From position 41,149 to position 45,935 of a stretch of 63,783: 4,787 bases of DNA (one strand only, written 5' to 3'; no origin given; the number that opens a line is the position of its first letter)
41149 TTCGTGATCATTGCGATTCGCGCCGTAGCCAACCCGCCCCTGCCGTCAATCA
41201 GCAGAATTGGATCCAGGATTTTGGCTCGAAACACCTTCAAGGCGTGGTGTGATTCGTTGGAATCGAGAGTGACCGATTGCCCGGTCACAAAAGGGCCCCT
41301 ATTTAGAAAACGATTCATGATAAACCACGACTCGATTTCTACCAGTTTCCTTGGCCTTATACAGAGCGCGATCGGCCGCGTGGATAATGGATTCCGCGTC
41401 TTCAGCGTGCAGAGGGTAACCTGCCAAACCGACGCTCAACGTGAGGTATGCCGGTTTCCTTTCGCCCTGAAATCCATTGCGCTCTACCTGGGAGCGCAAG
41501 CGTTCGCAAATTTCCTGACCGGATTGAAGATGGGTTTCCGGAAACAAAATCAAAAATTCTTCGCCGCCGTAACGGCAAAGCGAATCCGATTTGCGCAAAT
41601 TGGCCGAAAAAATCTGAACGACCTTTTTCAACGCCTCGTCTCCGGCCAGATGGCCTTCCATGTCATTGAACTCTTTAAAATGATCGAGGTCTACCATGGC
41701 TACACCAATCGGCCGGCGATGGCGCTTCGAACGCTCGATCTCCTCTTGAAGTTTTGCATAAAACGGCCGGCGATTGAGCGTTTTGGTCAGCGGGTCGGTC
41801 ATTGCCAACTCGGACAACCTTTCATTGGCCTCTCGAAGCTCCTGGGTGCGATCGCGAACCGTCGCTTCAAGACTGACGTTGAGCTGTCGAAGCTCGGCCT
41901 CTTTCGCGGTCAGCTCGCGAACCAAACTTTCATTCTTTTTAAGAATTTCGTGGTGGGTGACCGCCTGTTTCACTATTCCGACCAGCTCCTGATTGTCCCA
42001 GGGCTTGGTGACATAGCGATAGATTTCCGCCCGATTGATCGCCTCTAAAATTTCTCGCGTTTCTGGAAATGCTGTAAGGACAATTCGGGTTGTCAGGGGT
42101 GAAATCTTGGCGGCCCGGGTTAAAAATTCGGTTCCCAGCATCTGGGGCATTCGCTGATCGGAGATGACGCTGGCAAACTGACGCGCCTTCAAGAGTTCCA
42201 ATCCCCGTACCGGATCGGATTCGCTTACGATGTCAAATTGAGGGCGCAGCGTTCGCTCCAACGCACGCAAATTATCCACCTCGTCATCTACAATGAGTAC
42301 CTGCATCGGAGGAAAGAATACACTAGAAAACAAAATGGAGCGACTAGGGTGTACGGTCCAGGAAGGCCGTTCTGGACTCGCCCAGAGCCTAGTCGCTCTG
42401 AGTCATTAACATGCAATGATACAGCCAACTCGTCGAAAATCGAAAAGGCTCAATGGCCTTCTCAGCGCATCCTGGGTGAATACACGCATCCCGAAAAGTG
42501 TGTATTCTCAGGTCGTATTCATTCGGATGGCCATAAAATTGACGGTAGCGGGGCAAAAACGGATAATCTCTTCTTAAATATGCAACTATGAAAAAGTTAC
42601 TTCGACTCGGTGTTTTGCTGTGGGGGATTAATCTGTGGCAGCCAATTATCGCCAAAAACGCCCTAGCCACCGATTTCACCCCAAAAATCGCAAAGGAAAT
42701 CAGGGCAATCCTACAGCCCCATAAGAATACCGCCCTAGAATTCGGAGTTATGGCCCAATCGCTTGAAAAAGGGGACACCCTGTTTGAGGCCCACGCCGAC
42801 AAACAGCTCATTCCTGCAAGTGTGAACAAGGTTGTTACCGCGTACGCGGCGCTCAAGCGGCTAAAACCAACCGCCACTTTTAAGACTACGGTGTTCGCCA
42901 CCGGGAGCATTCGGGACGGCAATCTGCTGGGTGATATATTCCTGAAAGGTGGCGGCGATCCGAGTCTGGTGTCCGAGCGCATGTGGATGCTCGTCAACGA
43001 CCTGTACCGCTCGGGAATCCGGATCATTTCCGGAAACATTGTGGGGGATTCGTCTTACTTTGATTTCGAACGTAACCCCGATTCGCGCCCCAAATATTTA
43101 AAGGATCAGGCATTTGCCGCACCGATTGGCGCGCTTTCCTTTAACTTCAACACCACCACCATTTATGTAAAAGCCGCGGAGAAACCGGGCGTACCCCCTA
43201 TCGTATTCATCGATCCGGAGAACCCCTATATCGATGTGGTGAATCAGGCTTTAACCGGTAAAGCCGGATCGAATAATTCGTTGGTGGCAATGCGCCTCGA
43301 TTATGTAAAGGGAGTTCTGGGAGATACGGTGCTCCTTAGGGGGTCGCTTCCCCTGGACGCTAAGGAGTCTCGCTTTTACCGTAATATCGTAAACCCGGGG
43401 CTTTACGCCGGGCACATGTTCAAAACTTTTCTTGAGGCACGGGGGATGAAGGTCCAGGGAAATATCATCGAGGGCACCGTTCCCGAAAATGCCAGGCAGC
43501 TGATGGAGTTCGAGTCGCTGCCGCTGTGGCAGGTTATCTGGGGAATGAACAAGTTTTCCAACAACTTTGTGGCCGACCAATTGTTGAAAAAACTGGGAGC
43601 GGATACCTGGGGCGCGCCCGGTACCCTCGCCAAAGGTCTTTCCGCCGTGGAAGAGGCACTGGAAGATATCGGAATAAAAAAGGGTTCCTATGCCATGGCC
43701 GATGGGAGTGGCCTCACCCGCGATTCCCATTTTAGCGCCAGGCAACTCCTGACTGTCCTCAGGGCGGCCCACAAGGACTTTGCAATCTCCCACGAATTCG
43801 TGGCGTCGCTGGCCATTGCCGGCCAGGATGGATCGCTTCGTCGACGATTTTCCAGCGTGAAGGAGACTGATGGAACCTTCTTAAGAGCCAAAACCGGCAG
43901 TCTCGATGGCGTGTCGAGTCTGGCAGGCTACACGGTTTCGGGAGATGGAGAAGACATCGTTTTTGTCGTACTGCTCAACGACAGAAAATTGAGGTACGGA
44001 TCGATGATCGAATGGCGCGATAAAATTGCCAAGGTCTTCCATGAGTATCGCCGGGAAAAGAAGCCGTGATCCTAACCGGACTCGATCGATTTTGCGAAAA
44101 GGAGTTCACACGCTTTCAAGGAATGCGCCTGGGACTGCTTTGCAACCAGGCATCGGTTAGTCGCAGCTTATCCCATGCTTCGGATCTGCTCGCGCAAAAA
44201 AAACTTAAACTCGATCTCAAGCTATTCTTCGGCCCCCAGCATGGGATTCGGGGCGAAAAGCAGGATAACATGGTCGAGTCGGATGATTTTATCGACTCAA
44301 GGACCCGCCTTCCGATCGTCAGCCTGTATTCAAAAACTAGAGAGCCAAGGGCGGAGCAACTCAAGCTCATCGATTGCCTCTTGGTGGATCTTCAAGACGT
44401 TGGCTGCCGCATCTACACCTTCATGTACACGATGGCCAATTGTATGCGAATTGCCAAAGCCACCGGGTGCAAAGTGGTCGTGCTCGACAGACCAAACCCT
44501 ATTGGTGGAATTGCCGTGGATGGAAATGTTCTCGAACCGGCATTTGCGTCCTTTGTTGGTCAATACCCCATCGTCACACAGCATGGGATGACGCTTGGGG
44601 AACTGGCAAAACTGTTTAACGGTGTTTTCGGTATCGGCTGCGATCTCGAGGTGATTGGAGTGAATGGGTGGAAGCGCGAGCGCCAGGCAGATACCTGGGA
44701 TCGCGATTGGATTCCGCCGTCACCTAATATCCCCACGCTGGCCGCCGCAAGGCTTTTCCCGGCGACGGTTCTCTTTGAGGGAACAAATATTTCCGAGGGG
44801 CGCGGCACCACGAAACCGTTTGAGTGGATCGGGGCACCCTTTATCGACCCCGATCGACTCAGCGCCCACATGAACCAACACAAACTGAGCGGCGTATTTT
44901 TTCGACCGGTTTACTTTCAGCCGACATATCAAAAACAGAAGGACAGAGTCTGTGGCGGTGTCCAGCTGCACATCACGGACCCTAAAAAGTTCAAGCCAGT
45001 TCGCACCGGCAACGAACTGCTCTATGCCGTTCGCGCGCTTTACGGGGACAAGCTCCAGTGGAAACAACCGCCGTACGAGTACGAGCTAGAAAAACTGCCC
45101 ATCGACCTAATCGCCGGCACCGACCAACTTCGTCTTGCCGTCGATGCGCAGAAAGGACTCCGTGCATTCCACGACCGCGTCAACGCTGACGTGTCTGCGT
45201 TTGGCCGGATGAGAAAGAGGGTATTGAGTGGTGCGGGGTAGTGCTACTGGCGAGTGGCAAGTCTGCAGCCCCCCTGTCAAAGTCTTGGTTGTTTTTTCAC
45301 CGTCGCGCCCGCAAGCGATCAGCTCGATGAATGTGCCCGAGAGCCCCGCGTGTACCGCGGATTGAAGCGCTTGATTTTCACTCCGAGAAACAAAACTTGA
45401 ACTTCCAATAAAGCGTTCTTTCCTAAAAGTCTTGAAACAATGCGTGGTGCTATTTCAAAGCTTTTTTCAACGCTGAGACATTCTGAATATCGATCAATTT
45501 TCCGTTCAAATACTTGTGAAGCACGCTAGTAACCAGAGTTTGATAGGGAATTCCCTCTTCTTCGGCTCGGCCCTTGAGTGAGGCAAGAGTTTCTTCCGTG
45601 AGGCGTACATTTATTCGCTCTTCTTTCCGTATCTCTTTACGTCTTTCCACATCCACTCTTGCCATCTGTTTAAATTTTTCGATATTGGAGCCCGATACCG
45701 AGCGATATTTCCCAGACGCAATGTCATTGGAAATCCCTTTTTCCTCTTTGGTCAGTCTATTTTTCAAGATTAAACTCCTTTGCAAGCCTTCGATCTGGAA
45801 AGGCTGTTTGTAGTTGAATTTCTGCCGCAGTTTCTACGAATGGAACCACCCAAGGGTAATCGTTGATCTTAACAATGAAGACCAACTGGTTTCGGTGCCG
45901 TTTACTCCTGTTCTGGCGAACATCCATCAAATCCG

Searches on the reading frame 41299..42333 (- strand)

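Call 48: search_protein_families(library=pfam, proteins=[window:41299-42333:-], max_evalue=0.001)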
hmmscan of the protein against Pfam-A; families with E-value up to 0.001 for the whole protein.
window:41299-42333:- (344 aa): 2 families
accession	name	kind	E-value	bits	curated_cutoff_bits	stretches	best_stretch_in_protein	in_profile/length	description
PF00990.26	GGDEF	-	3.5e-46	157.4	23.8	1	177-334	1-161/161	Diguanylate cyclase, GGDEF domain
PF00072.30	Response_reg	-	6.6e-17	62.1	30.2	1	12-121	1-110/111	Response regulator receiver domain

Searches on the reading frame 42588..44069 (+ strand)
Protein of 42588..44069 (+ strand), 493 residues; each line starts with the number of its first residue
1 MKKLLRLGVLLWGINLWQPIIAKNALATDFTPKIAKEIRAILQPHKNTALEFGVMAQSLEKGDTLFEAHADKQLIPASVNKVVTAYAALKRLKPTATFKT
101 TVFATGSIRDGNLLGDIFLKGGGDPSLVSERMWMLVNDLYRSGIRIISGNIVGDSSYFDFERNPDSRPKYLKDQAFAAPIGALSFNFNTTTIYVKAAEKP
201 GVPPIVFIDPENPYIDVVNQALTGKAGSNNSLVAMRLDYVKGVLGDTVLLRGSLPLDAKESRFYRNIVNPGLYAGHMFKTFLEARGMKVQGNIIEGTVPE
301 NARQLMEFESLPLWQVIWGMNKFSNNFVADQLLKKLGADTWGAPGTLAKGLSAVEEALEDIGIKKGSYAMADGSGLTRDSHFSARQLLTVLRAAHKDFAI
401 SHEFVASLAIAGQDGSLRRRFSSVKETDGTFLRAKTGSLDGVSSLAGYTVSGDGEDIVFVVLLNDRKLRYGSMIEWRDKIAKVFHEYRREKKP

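Call 48: search_protein_families(library=pfam, proteins=[window:42588-44069:+], max_evalue=0.001)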
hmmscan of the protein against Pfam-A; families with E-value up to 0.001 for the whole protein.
window:42588-44069:+ (493 aa): 2 families
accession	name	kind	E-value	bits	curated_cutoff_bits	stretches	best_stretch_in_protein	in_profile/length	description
PF02113.21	Peptidase_S13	-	3.8e-96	323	22.8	1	38-465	5-424/444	D-Ala-D-Ala carboxypeptidase 3 (S13) family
PF13354.11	Beta-lactamase2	-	4.8e-05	23.2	22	0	53-92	1-39/214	Beta-lactamase enzyme family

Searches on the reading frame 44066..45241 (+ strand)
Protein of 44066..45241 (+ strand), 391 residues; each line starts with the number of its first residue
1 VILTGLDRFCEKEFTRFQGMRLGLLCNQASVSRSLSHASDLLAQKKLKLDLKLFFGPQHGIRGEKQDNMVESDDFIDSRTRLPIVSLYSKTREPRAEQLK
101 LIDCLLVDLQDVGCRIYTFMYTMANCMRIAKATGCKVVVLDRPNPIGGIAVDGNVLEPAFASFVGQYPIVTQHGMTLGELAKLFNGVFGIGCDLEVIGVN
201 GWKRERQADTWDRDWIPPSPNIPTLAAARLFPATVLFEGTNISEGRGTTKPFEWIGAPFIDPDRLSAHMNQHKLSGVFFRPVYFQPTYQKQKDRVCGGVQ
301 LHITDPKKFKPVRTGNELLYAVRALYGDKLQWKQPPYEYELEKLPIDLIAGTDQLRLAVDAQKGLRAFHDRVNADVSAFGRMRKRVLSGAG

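Call 48: search_protein_families(library=pfam, proteins=[window:44066-45241:+], max_evalue=0.001)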
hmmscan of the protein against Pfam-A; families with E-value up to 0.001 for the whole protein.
window:44066-45241:+ (391 aa): 2 families
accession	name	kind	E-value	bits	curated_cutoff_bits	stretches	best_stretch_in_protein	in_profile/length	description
PF07075.17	NamZ_N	-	1.5e-76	256.8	26.9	1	23-225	2-202/203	Exo-beta-N-acetylmuramidase NamZ, N-terminal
PF20732.2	NamZ_C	-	4.8e-51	173.9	25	1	230-387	2-150/152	Exo-beta-N-acetylmuramidase NamZ, C-terminal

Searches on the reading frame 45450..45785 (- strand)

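Call 48: search_protein_families(library=pfam, proteins=[window:45450-45785:-], max_evalue=0.001)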
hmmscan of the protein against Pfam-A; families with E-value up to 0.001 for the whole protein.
window:45450-45785:- (111 aa): 3 families
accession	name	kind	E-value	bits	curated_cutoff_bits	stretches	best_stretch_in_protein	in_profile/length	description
PF12441.14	CopG_antitoxin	-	3.5e-07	31.3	28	1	53-91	40-78/79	CopG antitoxin of type II toxin-antitoxin system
PF14384.12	BrnA_antitoxin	-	4.8e-05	24.1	26.1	1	35-93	11-68/68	BrnA antitoxin of type II toxin-antitoxin system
PF21983.2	NikA-like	-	6.3e-05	23.5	27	0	53-86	2-35/72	Mobilization protein NikA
